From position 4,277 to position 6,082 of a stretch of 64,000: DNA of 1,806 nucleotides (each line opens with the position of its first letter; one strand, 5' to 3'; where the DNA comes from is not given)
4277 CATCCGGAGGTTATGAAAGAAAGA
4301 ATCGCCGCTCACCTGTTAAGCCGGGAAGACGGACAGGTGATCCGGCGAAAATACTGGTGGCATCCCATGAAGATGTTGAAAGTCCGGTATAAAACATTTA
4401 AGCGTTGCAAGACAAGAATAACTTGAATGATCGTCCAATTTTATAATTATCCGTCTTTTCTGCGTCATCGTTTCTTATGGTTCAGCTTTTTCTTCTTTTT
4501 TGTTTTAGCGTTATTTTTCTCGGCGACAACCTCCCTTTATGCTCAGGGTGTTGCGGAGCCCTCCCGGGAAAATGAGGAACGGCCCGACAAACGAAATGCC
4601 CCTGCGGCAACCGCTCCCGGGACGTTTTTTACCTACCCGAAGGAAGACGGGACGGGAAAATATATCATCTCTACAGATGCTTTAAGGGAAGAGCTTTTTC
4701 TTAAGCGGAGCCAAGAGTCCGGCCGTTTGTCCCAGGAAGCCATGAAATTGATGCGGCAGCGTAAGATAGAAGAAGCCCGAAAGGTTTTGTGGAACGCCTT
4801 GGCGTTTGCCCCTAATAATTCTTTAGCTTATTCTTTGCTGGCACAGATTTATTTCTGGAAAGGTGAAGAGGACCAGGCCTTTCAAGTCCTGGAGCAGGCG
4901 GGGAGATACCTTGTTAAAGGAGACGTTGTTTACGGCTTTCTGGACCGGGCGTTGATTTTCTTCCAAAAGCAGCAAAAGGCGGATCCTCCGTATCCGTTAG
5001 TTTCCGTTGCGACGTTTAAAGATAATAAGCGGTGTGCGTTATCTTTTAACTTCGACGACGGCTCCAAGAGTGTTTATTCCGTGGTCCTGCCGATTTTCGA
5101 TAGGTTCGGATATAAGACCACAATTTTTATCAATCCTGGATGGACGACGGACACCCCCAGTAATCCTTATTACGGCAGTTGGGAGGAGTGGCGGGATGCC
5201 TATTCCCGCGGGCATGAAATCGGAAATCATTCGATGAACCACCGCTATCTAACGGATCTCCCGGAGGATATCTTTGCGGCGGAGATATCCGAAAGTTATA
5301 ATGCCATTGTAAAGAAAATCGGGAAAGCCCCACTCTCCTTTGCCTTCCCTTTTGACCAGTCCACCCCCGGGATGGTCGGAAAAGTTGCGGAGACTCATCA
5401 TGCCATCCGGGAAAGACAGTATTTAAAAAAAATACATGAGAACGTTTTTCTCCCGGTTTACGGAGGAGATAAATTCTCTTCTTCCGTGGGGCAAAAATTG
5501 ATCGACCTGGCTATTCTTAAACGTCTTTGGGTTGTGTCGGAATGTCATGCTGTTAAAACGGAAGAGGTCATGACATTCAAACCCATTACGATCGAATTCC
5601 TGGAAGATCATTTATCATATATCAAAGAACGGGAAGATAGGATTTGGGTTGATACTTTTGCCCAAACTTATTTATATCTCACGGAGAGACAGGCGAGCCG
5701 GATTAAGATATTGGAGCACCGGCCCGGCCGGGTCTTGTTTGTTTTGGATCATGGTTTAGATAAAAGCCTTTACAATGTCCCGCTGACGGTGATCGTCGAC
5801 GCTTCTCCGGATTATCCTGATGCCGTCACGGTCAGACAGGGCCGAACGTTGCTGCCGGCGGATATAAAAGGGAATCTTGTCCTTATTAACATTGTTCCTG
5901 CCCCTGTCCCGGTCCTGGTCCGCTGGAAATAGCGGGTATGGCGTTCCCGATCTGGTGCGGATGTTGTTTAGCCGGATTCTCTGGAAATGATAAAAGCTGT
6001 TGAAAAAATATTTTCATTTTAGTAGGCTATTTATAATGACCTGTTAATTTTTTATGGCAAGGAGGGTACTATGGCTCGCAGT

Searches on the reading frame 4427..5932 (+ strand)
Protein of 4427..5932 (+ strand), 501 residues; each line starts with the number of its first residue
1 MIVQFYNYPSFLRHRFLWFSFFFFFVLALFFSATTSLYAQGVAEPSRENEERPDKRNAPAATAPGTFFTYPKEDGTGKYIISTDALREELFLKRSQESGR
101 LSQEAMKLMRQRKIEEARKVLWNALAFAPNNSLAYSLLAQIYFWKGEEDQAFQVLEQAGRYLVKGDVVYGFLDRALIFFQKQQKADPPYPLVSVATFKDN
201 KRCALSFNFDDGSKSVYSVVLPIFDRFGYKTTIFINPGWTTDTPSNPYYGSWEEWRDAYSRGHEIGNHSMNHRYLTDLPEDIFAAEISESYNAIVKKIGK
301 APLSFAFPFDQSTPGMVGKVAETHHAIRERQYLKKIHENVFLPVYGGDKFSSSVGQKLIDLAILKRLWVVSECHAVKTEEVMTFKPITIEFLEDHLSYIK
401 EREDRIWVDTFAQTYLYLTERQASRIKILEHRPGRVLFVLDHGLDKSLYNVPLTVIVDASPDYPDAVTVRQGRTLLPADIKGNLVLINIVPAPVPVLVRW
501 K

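Call 85: search_protein_families(library=pfam, proteins=[window:4427-5932:+], max_evalue=0.0001)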
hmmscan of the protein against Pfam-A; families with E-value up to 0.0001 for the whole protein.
window:4427-5932:+ (501 aa): 2 families
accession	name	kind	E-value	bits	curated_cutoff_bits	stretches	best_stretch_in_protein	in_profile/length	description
PF01522.26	Polysacc_deac_1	-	1.3e-19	70.8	23.1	1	204-311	8-107/124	Polysaccharide deacetylase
PF14559.12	TPR_19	-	4.1e-06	27.5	25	1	108-160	1-53/68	Tetratricopeptide repeat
